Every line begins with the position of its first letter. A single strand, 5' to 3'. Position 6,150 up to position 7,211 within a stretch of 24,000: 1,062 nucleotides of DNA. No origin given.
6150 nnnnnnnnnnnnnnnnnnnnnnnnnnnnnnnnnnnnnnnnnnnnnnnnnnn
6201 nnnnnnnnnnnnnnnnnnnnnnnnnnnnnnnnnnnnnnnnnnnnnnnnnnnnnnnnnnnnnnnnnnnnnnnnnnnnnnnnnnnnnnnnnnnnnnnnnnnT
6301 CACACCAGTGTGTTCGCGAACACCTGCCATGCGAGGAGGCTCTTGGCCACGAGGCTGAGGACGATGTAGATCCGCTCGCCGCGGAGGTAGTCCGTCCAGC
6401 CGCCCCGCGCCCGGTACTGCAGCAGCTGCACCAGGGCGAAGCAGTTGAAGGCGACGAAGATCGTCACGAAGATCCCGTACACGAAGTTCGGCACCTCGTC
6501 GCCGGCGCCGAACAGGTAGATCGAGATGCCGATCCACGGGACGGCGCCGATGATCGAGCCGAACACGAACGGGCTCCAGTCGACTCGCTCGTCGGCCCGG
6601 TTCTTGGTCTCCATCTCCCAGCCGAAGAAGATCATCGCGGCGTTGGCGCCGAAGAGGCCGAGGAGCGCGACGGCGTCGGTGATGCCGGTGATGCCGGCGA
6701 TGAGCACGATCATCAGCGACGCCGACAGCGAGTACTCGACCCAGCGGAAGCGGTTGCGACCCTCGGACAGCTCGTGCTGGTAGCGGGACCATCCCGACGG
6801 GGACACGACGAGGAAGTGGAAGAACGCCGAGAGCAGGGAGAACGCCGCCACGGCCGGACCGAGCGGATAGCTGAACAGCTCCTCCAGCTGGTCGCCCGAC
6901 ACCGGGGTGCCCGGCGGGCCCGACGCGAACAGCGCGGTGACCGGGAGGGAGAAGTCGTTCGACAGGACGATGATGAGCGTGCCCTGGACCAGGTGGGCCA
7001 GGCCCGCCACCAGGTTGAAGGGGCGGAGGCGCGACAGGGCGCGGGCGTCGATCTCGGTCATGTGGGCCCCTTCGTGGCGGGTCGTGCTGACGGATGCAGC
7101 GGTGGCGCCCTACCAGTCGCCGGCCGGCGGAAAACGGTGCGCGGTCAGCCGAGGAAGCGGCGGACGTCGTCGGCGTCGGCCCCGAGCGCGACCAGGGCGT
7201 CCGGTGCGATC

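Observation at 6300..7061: Heliorhodopsin gene with all key chromophore-pocket residues intact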

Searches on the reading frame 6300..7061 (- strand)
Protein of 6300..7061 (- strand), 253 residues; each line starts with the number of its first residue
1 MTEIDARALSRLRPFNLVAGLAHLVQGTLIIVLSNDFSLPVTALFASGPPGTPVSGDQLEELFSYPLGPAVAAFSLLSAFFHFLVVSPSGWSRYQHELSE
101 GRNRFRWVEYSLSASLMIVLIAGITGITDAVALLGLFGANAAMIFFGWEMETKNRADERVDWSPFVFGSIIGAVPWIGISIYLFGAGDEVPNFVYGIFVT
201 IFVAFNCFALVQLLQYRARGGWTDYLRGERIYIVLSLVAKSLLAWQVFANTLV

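Call 4: search_protein_families(library=pfam, proteins=[window:6300-7061:-], max_evalue=1)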
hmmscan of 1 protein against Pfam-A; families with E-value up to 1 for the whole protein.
window:6300-7061:- (253 aa): 4 families
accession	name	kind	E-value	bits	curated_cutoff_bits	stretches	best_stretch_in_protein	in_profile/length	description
PF18761.7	Heliorhodopsin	-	5.2e-95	317.8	26.7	1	12-252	1-242/242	Heliorhodopsin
PF11190.13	DUF2976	-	0.0021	18.4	28.2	1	127-186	23-83/87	Protein of unknown function (DUF2976)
PF09335.16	VTT_dom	-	0.13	13.2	33.9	1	159-183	96-120/123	VTT domain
PF09163.16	Form-deh_trans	-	0.36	11.1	22.1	1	66-88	14-36/44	Formate dehydrogenase N, transmembrane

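Call 5: search_protein_families(library=ncbifam, proteins=[window:6300-7061:-], max_evalue=1)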
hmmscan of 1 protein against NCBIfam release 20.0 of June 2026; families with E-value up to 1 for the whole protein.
window:6300-7061:- (253 aa): 2 families
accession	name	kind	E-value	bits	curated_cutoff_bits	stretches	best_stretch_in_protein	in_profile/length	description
NF038020.1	HeR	equivalog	1.1e-90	303.5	100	1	12-252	1-244/244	heliorhodopsin HeR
NF045710.1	GSU0071_fam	equivalog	0.14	12.2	99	0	102-149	63-110/138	GSU0071 family protein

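Call 6: search_solved_structures(query=window:6300-7061:-, max_evalue=1, show_alignments=3)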
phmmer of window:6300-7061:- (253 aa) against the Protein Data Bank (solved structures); distinct sequences matched with E-value up to 1: 6.
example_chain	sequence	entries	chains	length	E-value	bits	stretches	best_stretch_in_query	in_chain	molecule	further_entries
9ljj_A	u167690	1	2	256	4.8e-76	258.8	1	7-253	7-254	Heliorhodopsin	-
6su3_X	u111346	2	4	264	5.4e-76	258.7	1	7-253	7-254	48C12 heliorhodopsin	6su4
6uh3_A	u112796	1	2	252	8.2e-76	258.1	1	8-253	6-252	Heliorhodopsin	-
6is6_A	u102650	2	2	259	1.6e-58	201.4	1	10-252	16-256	heliorhodopsin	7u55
7clj_A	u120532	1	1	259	4e-58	200.1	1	10-252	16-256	heliorhodopsin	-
9vfc_A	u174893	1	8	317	4.9e-33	117.9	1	10-250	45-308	heliorhodopsin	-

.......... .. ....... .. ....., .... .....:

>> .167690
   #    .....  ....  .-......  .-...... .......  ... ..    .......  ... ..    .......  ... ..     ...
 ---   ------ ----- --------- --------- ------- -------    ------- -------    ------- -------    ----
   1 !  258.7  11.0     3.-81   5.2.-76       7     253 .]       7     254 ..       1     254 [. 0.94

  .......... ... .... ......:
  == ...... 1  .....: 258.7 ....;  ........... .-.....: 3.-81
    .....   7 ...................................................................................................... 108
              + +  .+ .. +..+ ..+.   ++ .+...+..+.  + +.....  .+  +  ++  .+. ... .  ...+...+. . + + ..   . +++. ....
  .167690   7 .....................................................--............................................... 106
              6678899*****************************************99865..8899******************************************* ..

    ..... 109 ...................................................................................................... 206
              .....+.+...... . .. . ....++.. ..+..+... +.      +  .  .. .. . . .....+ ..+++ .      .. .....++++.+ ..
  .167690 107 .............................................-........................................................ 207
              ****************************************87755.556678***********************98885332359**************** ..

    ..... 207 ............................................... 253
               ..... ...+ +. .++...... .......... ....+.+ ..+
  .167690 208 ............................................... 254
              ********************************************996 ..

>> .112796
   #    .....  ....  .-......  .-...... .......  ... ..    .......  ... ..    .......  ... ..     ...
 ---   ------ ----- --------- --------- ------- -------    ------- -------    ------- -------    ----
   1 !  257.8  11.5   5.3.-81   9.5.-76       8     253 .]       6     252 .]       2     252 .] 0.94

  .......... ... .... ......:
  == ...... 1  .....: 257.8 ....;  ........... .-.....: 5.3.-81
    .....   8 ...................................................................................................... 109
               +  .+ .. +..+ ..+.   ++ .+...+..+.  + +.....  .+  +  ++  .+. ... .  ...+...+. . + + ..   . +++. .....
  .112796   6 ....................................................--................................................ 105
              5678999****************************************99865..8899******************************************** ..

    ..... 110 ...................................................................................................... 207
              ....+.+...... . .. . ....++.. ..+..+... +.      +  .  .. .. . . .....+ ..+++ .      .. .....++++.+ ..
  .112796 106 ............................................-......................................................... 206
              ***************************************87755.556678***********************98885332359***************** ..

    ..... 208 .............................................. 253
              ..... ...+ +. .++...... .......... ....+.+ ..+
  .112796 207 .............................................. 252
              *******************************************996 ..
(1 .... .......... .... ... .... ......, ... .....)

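Call 16: find_homologous_proteins(query=window:6300-7061:-, max_evalue=1e-10)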
Query window:6300-7061:- (253 aa): 6308 proteins with E <= 1e-10 among 8000 candidates; the best 120 are listed.
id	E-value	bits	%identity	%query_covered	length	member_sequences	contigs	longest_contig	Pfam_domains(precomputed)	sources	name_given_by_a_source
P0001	3.7e-162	556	100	100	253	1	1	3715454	PF18761.8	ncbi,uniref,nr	ncbi:heliorhodopsin HeR [Actinomarinicola tropica]|uniref:Heliorhodopsin HeR n=1 Tax=Actinomarinicol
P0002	1.3e-141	488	89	100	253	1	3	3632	PF18761.8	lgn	-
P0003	5.6e-138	477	86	100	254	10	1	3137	PF18761.8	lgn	-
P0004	1.0e-125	436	82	96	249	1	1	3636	PF18761.8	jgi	jgi:hypothetical protein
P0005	1.1e-125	436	82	97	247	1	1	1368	PF18761.8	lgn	-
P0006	2.5e-123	429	80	96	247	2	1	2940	PF18761.8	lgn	-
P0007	6.9e-123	427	80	97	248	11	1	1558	PF18761.8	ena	-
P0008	8.3e-123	427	80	97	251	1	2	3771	PF18761.8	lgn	-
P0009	3.6e-119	415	76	97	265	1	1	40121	PF18761.8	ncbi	-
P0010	1.3e-118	413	77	98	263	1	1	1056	PF18761.8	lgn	-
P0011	6.7e-118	411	74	99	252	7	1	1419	PF18761.8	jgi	jgi:hypothetical protein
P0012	2.5e-117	409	76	98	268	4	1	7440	PF18761.8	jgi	jgi:hypothetical protein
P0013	6.8e-117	407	76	97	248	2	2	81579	PF18761.8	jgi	jgi:hypothetical protein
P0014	4.1e-116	405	77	95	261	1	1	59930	PF18761.8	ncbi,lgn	ncbi:heliorhodopsin HeR [soil metagenome]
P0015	1.3e-113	397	74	98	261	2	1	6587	PF18761.8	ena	-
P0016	4.7e-112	392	70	100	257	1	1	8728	PF18761.8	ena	-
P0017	4.4e-111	388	72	98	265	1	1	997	PF18761.8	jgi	jgi:hypothetical protein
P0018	1.1e-110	387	71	98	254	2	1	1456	PF18761.8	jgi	jgi:hypothetical protein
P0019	1.4e-109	384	73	97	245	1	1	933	PF18761.8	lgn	-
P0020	1.9e-109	383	73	96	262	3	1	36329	PF18761.8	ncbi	ncbi:MAG: heliorhodopsin HeR [Aquihabitans sp.]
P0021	2.0e-109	383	72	97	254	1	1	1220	PF18761.8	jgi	jgi:hypothetical protein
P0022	3.3e-109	382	72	96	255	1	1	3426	PF18761.8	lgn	-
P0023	5.2e-109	382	71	97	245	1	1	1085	PF18761.8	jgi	jgi:hypothetical protein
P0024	8.2e-109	381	70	98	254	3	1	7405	PF18761.8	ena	-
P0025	9.1e-109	381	71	99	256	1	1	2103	PF18761.8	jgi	-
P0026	2.0e-108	380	71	97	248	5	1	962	PF18761.8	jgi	jgi:hypothetical protein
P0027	2.2e-108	380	72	97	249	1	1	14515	PF18761.8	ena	-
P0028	3.6e-108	379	71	97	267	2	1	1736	PF18761.8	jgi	jgi:Heliorhodopsin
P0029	4.7e-108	378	71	99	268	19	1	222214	PF18761.8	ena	-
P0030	9.6e-108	377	69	100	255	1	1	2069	PF18761.8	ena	-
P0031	1.1e-107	377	70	98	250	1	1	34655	PF18761.8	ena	-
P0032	1.0e-106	374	71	96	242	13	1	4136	PF18761.8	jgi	jgi:hypothetical protein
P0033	5.5e-106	372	72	96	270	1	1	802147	PF18761.8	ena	-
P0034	5.4e-105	368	65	100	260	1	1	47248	PF18761.8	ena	-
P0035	1.3e-104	367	69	97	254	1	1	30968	PF18761.8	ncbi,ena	-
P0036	1.5e-104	367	69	97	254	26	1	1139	PF18761.8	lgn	-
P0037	2.1e-104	367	69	98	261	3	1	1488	PF18761.8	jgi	jgi:hypothetical protein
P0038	3.8e-104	366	67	100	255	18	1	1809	PF18761.8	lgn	-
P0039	4.3e-104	366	67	99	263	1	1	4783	PF18761.8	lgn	-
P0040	1.0e-103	364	70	96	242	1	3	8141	PF18761.8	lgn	-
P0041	1.1e-103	364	66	99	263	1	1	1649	PF18761.8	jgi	jgi:hypothetical protein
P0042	1.4e-103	364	68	99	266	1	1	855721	PF18761.8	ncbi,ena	-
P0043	2.2e-103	363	70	96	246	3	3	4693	PF18761.8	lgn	-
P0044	9.0e-103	361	68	99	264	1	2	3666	PF18761.8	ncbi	-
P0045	9.3e-103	361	69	96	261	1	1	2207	PF18761.8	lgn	-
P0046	1.1e-102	361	64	100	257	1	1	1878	PF18761.8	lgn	-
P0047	1.3e-102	361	71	96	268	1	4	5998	PF18761.8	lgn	-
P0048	1.4e-102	361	69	97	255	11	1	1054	PF18761.8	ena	-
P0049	1.4e-102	361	67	97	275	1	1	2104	PF18761.8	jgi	jgi:Heliorhodopsin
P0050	3.1e-102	359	67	96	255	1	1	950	PF18761.8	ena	-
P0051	4.8e-102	359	65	100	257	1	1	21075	PF18761.8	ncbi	ncbi:MAG: heliorhodopsin HeR [Ilumatobacteraceae bacterium]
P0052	5.9e-102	359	68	99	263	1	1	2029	PF18761.8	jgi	jgi:hypothetical protein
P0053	6.3e-102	358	67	96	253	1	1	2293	PF18761.8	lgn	-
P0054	6.8e-102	358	69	96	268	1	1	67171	PF18761.8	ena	-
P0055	7.2e-102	358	66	100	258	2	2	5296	PF18761.8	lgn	-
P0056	7.5e-102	358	67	96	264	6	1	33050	PF18761.8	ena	-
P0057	9.6e-102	358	68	96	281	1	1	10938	PF18761.8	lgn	-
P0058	1.6e-101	357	70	96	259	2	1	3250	PF18761.8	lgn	-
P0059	2.3e-101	357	68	96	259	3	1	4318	PF18761.8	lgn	-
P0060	2.5e-101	356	68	98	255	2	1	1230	PF18761.8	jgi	jgi:heliorhodopsin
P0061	2.9e-101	356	68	99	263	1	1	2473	PF18761.8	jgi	jgi:hypothetical protein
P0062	3.0e-101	356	66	99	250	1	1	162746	PF18761.8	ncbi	ncbi:MAG: heliorhodopsin HeR [Ilumatobacteraceae bacterium]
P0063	3.4e-101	356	66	99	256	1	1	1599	PF18761.8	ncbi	ncbi:MAG: heliorhodopsin HeR [Ilumatobacteraceae bacterium]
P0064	4.9e-101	356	68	99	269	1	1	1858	PF18761.8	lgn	-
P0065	6.4e-101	355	70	96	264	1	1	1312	PF18761.8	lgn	-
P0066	8.1e-101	355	68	96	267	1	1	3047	PF18761.8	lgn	-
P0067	1.3e-100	354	67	96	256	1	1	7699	PF18761.8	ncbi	ncbi:heliorhodopsin HeR [soil metagenome]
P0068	1.4e-100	354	68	96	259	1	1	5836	PF18761.8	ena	-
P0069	1.5e-100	354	67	96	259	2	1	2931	PF18761.8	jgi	jgi:hypothetical protein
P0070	1.8e-100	354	68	97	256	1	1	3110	PF18761.8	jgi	jgi:hypothetical protein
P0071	1.8e-100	354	66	99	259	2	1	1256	PF18761.8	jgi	jgi:hypothetical protein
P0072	2.5e-100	353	69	96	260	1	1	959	PF18761.8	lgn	-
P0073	2.6e-100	353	68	99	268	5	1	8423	PF18761.8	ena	-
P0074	3.3e-100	353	67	99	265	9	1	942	PF18761.8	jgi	jgi:hypothetical protein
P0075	3.3e-100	353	67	98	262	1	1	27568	PF18761.8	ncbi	ncbi:MAG: heliorhodopsin HeR [Acidimicrobiales bacterium]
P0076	4.2e-100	352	65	99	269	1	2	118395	PF18761.8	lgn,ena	-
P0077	6.4e-100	352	66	97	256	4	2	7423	PF18761.8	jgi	-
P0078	6.4e-100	352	68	97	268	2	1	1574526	PF18761.8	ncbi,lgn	-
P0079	6.5e-100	352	67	96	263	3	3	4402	PF18761.8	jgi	-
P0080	7.2e-100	352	68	97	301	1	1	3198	PF18761.8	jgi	jgi:Heliorhodopsin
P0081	7.3e-100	352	67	99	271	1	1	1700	PF18761.8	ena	-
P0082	8.6e-100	351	66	100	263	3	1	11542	PF18761.8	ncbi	-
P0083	8.6e-100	351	68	100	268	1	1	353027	PF18761.8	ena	-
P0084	8.9e-100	351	63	100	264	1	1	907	PF18761.8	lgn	-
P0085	1.2e-99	351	64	100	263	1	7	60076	PF18761.8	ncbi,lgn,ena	-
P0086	1.3e-99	351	63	100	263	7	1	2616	PF18761.8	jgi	jgi:hypothetical protein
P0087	1.4e-99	351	66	96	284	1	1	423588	PF18761.8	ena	-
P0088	1.4e-99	351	67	96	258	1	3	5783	PF18761.8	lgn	-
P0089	1.5e-99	351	66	96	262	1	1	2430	PF18761.8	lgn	-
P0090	1.7e-99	350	68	96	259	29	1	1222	PF18761.8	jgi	jgi:hypothetical protein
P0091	3.1e-99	350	65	100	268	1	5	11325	PF18761.8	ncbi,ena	-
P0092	3.6e-99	349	67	96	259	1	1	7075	PF18761.8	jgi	jgi:hypothetical protein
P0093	4.7e-99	349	69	96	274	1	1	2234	PF18761.8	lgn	-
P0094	5.2e-99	349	63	99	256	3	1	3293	PF18761.8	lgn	-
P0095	5.3e-99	349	68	96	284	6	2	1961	PF18761.8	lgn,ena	-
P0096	6.7e-99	349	66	96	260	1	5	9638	PF18761.8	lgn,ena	-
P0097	8.7e-99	348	67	96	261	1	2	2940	PF18761.8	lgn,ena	-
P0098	1.2e-98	348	69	94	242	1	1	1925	PF18761.8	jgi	jgi:hypothetical protein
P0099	1.3e-98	348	67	96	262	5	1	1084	PF18761.8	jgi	jgi:hypothetical protein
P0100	1.3e-98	348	64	99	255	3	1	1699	PF18761.8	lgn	-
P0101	1.3e-98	348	68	96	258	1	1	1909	PF18761.8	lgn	-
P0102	2.0e-98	347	65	100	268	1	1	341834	PF18761.8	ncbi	-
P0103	2.2e-98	347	68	96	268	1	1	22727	PF18761.8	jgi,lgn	jgi:hypothetical protein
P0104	2.6e-98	347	65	99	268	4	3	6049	PF18761.8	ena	-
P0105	4.6e-98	346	67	96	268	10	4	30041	PF18761.8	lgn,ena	-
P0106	4.8e-98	346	66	100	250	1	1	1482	PF18761.8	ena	-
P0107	5.2e-98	346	67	96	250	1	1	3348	PF18761.8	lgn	-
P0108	8.4e-98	345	66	98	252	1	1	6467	PF18761.8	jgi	jgi:hypothetical protein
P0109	9.8e-98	345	66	96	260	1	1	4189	PF18761.8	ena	-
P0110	9.9e-98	345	65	99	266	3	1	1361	PF18761.8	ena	-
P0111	1.1e-97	345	64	98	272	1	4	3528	PF18761.8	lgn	-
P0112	1.2e-97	344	65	99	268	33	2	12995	PF18761.8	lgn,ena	-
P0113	1.2e-97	344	65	99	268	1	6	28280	PF18761.8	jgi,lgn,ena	-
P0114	1.3e-97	344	64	100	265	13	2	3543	PF18761.8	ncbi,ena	-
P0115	1.6e-97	344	66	100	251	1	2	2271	PF18761.8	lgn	-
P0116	2.1e-97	344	66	96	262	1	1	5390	PF18761.8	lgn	-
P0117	2.5e-97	343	67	96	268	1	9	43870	PF18761.8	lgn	-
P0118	2.5e-97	343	65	97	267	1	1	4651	PF18761.8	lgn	-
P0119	2.9e-97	343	65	97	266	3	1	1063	PF18761.8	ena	-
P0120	3.3e-97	343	66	96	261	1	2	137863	PF18761.8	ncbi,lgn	ncbi:heliorhodopsin HeR [soil metagenome]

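Call 17: find_related_loci(query=window:6303-7061:-, collection=genome_contigs, flank=10000)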
Query window:6303-7061:- (253 aa) in genome_contigs; peptide patterns used: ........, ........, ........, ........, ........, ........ (x = any residue, [..] = any of these).
241 stretches matched a pattern; 91 encode a relative of the query (tblastn E <= 1e-3); the best 80 are kept; 80 distinct loci.
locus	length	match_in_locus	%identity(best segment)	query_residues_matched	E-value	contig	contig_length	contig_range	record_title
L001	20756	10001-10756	62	2-253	3e-96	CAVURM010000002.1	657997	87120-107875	MAG: uncultured Solirubrobacterales bacterium isolate MFD09730.bin.1.164 genome assembly, contig: contig_29298, whole ge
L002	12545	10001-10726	62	7-253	6e-93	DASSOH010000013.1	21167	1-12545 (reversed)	MAG TPA_asm: Candidatus Limnocylindria bacterium isolate SMAG_U1247 k141_1235071, whole genome shotgun sequence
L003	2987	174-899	61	7-253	7e-93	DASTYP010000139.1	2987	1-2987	MAG TPA_asm: Candidatus Limnocylindria bacterium isolate SMAG_U2445 k141_630221, whole genome shotgun sequence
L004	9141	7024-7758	65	9-253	2e-90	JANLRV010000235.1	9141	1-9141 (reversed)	MAG: Actinomycetes bacterium isolate OTE_25_metabat_83 OTE_25_k141_3451408, whole genome shotgun sequence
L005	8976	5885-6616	61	5-253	4e-89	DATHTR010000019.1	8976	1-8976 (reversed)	MAG TPA_asm: Candidatus Angelobacter sp. isolate SMAG_U16085 k141_1187420, whole genome shotgun sequence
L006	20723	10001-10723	62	11-253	7e-89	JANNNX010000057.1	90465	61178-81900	MAG: Actinomycetes bacterium isolate SOY_34_metabat_58 SOY_34_k141_3109941, whole genome shotgun sequence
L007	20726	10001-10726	60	7-253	1e-88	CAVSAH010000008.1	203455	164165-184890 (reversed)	MAG: uncultured Chloroflexia bacterium isolate MFD02242.bin.2.21 genome assembly, contig: contig_8538, whole genome shot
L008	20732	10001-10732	59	5-253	5e-88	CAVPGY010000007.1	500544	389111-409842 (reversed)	MAG: uncultured Chloroflexia bacterium isolate MFD09964.bin.2.274 genome assembly, contig: contig_43829, whole genome sh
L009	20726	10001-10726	60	7-253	2e-87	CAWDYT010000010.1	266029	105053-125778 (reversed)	MAG: uncultured Chloroflexia bacterium isolate MFD05747.bin.2.202 genome assembly, contig: contig_44858, whole genome sh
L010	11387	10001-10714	59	11-253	5e-87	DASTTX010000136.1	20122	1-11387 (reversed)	MAG TPA_asm: Candidatus Limnocylindria bacterium isolate SMAG_U2317 k141_1364991, whole genome shotgun sequence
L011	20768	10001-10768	56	2-253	2e-86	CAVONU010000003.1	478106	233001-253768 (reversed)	MAG: uncultured Acidimicrobiales bacterium isolate MFD09964.bin.1.195 genome assembly, contig: contig_17575, whole genom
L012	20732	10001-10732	59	5-253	2e-86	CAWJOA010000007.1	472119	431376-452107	MAG: uncultured Chloroflexia bacterium isolate MFD02840.bin.2.336 genome assembly, contig: contig_25774, whole genome sh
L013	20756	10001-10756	56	4-253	2e-86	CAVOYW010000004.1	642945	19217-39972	MAG: uncultured Acidimicrobiales bacterium isolate MFD09779.bin.2.38 genome assembly, contig: contig_22645, whole genome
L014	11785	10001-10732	58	5-253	4e-86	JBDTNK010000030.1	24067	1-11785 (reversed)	MAG: Chloroflexota bacterium isolate cluster3_bin.149 NODE_6835_length_24067_cov_13.950025, whole genome shotgun sequenc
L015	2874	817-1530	59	11-253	3e-87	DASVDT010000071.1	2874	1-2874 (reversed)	MAG TPA_asm: Candidatus Limnocylindria bacterium isolate SMAG_U2040 k141_999177, whole genome shotgun sequence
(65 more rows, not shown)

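Call 19: find_encoding_contigs(protein=P0002, flank=5000, max_places=3)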
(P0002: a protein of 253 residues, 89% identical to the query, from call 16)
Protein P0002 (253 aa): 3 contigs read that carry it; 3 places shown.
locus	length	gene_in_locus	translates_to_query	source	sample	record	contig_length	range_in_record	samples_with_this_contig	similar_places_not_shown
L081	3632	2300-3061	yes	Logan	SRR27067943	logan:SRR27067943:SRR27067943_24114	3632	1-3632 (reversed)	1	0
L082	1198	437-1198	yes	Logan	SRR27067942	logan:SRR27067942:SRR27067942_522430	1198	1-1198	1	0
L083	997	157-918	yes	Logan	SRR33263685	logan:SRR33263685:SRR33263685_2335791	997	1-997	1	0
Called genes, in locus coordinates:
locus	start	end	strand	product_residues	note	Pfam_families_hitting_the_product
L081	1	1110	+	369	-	?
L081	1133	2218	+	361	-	PF12796:Ank_2, PF13606:Ank_3 (faint), PF13637:Ank_4 (faint), PF13857:Ank_5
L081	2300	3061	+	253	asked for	PF18761:Heliorhodopsin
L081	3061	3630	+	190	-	?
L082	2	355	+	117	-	?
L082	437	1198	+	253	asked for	PF18761:Heliorhodopsin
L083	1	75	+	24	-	?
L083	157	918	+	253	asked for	PF18761:Heliorhodopsin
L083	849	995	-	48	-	?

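Call 20: find_encoding_contigs(protein=P0003, flank=5000, max_places=3)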
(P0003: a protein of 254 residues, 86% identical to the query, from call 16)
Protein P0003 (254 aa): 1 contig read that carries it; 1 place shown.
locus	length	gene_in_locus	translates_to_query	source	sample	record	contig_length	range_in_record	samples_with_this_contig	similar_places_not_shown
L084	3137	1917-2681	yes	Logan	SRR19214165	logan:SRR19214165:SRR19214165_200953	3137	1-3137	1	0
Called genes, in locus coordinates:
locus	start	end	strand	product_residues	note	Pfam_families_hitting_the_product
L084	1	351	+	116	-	?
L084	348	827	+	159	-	-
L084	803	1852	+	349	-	PF06224:AlkZ-like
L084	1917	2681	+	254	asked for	PF18761:Heliorhodopsin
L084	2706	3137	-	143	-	?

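Call 21: find_encoding_contigs(protein=P0004, flank=5000, max_places=3)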
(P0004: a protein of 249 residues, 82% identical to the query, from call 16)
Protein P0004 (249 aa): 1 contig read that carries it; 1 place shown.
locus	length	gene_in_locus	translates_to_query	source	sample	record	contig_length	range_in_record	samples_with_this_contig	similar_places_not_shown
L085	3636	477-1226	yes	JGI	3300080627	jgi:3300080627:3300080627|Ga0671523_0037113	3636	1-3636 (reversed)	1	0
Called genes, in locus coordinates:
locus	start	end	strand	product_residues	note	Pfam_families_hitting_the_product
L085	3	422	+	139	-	?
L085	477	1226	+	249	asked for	PF18761:Heliorhodopsin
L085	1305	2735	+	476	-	PF02350:Epimerase_2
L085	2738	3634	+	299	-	?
